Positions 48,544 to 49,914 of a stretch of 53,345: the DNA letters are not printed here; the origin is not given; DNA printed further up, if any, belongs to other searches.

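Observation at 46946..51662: Cryptic frv PTS operon with a peptidase-like member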

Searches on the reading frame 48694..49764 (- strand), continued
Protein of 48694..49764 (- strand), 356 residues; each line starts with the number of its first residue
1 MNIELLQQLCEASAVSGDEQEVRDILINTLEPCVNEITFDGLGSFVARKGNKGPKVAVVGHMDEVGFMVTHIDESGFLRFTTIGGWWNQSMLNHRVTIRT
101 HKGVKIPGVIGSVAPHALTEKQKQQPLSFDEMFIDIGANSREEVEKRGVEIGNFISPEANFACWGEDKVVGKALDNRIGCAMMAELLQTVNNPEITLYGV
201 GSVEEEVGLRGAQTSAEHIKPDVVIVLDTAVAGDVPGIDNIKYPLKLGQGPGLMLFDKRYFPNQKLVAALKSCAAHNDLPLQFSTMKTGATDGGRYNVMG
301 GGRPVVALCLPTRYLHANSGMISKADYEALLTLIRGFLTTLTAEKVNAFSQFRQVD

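Call 22: find_encoding_contigs(protein=P0119, flank=9000, max_places=2)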
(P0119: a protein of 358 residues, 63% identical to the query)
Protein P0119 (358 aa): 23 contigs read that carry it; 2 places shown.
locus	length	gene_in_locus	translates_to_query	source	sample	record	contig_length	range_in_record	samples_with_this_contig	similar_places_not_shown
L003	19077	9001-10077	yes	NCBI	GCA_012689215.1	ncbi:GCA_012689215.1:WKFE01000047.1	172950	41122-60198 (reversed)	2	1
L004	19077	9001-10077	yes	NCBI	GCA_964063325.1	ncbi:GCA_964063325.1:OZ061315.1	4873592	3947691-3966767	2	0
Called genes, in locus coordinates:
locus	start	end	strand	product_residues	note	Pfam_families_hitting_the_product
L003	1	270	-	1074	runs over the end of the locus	PF25596:CPSase_L_D1, PF02786:CPSase_L_D2, PF02787:CPSase_L_D3, PF25596:CPSase_L_D1, PF02655:ATP-grasp_3 (weak), PF02222:ATP-grasp (weak), PF02786:CPSase_L_D2, PF02142:MGS, +3 more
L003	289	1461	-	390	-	PF00988:CPSase_sm_chain, PF00117:GATase, PF07722:Peptidase_C26 (faint)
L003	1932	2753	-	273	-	PF01113:DapB_N, PF05173:DapB_C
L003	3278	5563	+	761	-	PF01315:Ald_Xan_dh_C, PF02738:MoCoBD_1, PF20256:MoCoBD_2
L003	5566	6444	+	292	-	PF00941:FAD_binding_5, PF03450:CO_deh_flav_C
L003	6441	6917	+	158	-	PF00111:Fer2 (weak), PF01799:Fer2_2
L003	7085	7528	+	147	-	PF00359:PTS_EIIA_2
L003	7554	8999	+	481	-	PF02302:PTS_IIB, PF25554:PTS_EIIB_BC_N, PF02378:PTS_EIIC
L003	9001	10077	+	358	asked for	PF05343:Peptidase_M42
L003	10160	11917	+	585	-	PF08279:HTH_11, PF00359:PTS_EIIA_2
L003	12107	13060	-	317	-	PF02401:LYTB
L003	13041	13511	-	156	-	PF00254:FKBP_C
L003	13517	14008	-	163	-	PF01252:Peptidase_A8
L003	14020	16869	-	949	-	PF00133:tRNA-synt_1, PF01921:tRNA-synt_1f (faint), PF09334:tRNA-synt_1g, PF13603:tRNA-synt_1_2 (weak), PF01406:tRNA-synt_1e (weak), PF08264:Anticodon_1, PF06827:zf-FPG_IleRS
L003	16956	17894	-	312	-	PF06574:FAD_syn, PF01467:CTP_transf_like (weak), PF01687:Flavokinase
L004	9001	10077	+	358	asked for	PF05343:Peptidase_M42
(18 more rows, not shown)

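Call 23: find_encoding_contigs(protein=P0086, flank=9000, max_places=2)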
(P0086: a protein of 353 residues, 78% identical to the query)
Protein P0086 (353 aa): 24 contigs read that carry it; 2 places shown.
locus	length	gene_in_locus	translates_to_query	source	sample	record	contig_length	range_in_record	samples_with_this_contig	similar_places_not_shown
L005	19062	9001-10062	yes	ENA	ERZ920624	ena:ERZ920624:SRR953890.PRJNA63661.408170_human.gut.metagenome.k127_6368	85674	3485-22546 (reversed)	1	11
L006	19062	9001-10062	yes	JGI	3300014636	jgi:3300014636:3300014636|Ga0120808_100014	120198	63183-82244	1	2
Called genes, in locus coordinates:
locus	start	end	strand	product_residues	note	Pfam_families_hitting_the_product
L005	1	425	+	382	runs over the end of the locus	PF00465:Fe-ADH, PF13685:Fe-ADH_2 (weak), PF25137:ADH_Fe_C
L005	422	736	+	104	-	PF05336:rhaM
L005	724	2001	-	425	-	PF01306:LacY_symp, PF12832:MFS_1_like, PF07690:MFS_1, PF13347:MFS_2 (weak)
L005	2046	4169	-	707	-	PF16875:Glyco_hydro_36N, PF02065:Melibiase, PF16874:Glyco_hydro_36C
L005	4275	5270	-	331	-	PF00356:LacI, PF00532:Peripla_BP_1, PF13407:Peripla_BP_4, PF13377:Peripla_BP_3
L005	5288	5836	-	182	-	PF01381:HTH_3, PF13560:HTH_31, PF13443:HTH_26 (weak), PF07883:Cupin_2 (weak)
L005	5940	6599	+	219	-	PF03591:AzlC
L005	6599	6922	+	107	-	PF05437:AzlD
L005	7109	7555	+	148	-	PF00359:PTS_EIIA_2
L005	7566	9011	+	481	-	PF02302:PTS_IIB, PF25554:PTS_EIIB_BC_N, PF02378:PTS_EIIC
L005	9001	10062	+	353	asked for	PF05343:Peptidase_M42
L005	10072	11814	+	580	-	PF08279:HTH_11 (faint), PF00359:PTS_EIIA_2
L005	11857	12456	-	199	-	-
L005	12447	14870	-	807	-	PF13954:PapC_N (weak), PF00577:Usher, PF13953:PapC_C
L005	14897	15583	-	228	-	PF00345:PapD_N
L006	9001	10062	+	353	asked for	PF05343:Peptidase_M42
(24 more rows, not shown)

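Call 34: search_protein_representatives(protein=window:48694-49764:-)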
Query: 356 residues. Proteins with E-value up to 0.001 (for the whole library): 8912; up to 1e-10: 5346; up to 1e-30: 1535. The best 150 are listed.
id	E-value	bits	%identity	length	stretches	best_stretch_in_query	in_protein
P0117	2.1e-146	503.7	97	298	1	1-231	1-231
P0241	2.7e-144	496.8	98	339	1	1-233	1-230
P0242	2.9e-144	496.6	64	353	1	2-350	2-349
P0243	5.2e-132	456.4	97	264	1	1-210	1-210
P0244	3.9e-116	404.2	98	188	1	169-356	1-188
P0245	2.2e-94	332.7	34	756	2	4-341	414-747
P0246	6.4e-91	321.2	44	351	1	4-352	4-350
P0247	9.1e-83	294.4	43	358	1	3-346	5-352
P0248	2.6e-77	276.5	33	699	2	13-329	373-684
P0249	1.7e-75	270.5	95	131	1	227-356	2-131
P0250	2.1e-75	270.2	41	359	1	2-349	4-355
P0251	3.9e-74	266.1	38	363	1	3-339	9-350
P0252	5.7e-74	265.5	41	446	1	5-348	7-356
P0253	9.2e-74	264.8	41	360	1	5-346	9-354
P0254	9.8e-74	264.7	96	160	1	1-126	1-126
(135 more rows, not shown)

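Call 36: find_encoding_contigs(protein=P0246, flank=8000, max_places=2)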
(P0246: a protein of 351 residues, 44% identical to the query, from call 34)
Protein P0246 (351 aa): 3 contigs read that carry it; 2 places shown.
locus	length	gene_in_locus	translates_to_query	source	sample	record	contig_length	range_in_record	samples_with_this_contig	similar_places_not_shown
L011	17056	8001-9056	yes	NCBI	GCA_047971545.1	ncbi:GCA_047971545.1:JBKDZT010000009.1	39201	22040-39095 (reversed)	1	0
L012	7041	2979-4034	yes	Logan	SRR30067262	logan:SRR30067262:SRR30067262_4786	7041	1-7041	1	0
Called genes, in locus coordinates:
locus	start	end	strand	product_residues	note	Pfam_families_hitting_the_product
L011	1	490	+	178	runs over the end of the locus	PF12822:ECF_trnsprt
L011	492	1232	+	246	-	PF02463:SMC_N (faint), PF00005:ABC_tran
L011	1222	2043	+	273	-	PF02463:SMC_N, PF13555:AAA_29 (faint), PF00005:ABC_tran, PF13304:AAA_21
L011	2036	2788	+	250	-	PF02361:CbiQ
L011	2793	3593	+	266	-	PF00702:Hydrolase (faint), PF05116:S6PP (faint), PF08282:Hydrolase_3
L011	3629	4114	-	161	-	PF00210:Ferritin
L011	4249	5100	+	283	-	PF16403:Bact_surface_Ig-like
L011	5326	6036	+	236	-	PF01418:HTH_6, PF01380:SIS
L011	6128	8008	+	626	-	PF00359:PTS_EIIA_2, PF25554:PTS_EIIB_BC_N (weak), PF02302:PTS_IIB, PF02378:PTS_EIIC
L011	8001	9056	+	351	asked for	PF05343:Peptidase_M42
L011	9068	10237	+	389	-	PF00155:Aminotran_1_2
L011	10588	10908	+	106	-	PF01250:Ribosomal_S6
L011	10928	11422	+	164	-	PF00436:SSB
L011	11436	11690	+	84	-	PF01084:Ribosomal_S18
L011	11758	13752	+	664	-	PF24898:GGDEF_GdpP, PF01368:DHH, PF02272:DHHA1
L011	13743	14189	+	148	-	PF01281:Ribosomal_L9_N, PF03948:Ribosomal_L9_C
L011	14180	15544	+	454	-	PF00772:DnaB, PF03796:DnaB_C, PF13481:AAA_25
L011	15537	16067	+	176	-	PF21176:RecR_HhH (weak)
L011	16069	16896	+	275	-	PF01475:FUR, PF02130:YbeY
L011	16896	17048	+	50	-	-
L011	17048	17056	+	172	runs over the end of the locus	PF03602:Cons_hypoth95, PF09445:Methyltransf_15 (weak)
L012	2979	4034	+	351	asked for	PF05343:Peptidase_M42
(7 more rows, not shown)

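Call 37: find_encoding_contigs(protein=P0247, flank=8000, max_places=2)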
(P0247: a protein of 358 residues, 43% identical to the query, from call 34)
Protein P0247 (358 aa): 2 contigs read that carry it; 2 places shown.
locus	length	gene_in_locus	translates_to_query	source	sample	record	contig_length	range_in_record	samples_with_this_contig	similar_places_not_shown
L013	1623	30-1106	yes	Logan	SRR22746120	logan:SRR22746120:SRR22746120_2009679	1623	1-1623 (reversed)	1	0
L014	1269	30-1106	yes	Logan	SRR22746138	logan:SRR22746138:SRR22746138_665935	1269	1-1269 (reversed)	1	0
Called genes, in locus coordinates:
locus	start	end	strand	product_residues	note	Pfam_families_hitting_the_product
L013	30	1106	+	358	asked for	PF27529:AMPT, PF05343:Peptidase_M42, PF01546:Peptidase_M20 (weak)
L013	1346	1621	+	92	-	?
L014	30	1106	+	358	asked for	PF27529:AMPT, PF05343:Peptidase_M42, PF01546:Peptidase_M20 (weak)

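Call 38: find_encoding_contigs(protein=P0250, flank=8000, max_places=2)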
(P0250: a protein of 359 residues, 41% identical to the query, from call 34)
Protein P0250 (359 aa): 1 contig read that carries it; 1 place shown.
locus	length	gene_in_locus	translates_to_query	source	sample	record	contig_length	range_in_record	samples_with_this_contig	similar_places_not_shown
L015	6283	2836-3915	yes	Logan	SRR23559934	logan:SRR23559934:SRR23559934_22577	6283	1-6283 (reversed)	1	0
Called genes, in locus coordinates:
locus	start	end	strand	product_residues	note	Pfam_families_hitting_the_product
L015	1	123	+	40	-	?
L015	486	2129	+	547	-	PF03485:Arg_tRNA_synt_N, PF00133:tRNA-synt_1 (faint), PF00750:tRNA-synt_1d, PF01406:tRNA-synt_1e (faint), PF01921:tRNA-synt_1f (faint), PF05746:DALR_1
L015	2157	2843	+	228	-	-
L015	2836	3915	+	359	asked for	PF27529:AMPT (weak), PF05343:Peptidase_M42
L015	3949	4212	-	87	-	-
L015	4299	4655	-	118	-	PF07784:DUF1622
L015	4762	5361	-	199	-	PF00545:Ribonuclease (weak)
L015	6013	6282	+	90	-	?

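Call 46: find_encoding_contigs(protein=P0013, flank=7000, max_places=1)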
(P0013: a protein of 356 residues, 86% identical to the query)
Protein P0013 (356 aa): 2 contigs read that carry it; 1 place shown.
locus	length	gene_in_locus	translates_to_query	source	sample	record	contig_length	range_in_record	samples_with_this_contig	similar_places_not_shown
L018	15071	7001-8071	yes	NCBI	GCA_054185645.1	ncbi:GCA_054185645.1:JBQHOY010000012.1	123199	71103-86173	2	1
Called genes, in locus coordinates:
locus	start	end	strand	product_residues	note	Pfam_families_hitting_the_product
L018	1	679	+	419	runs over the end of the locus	PF06134:RhaA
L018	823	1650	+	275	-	PF00596:Aldolase_II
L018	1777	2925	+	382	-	PF00465:Fe-ADH, PF13685:Fe-ADH_2, PF25137:ADH_Fe_C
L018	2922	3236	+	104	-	PF05336:rhaM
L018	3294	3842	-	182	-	PF01381:HTH_3, PF13443:HTH_26 (weak), PF13560:HTH_31, PF07883:Cupin_2 (weak)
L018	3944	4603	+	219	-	PF03591:AzlC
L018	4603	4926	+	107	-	PF05437:AzlD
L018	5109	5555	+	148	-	PF00359:PTS_EIIA_2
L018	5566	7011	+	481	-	PF02302:PTS_IIB, PF25554:PTS_EIIB_BC_N, PF02378:PTS_EIIC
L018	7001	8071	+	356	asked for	PF05343:Peptidase_M42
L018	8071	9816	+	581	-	PF08279:HTH_11, PF00359:PTS_EIIA_2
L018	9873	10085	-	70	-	PF07338:YdgH_BhsA-like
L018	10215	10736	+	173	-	-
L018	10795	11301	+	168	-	PF10688:Imp-YgjV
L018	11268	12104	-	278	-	PF02634:FdhD-NarQ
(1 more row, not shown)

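Call 47: find_encoding_contigs(protein=P0008, flank=7000, max_places=1)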
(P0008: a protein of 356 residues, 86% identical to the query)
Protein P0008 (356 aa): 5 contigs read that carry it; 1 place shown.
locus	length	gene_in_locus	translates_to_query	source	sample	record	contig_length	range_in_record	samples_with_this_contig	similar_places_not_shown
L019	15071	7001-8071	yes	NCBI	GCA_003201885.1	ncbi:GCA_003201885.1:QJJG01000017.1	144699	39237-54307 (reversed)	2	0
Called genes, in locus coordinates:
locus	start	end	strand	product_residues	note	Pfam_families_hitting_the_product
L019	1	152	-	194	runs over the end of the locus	-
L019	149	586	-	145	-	PF00359:PTS_EIIA_2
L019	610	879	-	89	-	-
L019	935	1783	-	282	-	PF01116:F_bP_aldolase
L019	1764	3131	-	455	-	PF03611:EIIC-GAT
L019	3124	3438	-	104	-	PF02302:PTS_IIB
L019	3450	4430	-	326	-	PF00365:PFK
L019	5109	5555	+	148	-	PF00359:PTS_EIIA_2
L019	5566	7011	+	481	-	PF02302:PTS_IIB, PF25554:PTS_EIIB_BC_N, PF02378:PTS_EIIC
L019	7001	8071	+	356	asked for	PF05343:Peptidase_M42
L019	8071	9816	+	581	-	PF08279:HTH_11 (weak), PF00359:PTS_EIIA_2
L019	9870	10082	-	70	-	PF07338:YdgH_BhsA-like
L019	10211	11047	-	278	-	PF02634:FdhD-NarQ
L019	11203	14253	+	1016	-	-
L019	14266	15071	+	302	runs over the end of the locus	PF13534:Fer4_17 (faint), PF12838:Fer4_7 (weak), PF13237:Fer4_10, PF13247:Fer4_11, PF14697:Fer4_21 (weak), PF12837:Fer4_6 (weak), PF13187:Fer4_9 (weak), PF09163:Form-deh_trans, +3 more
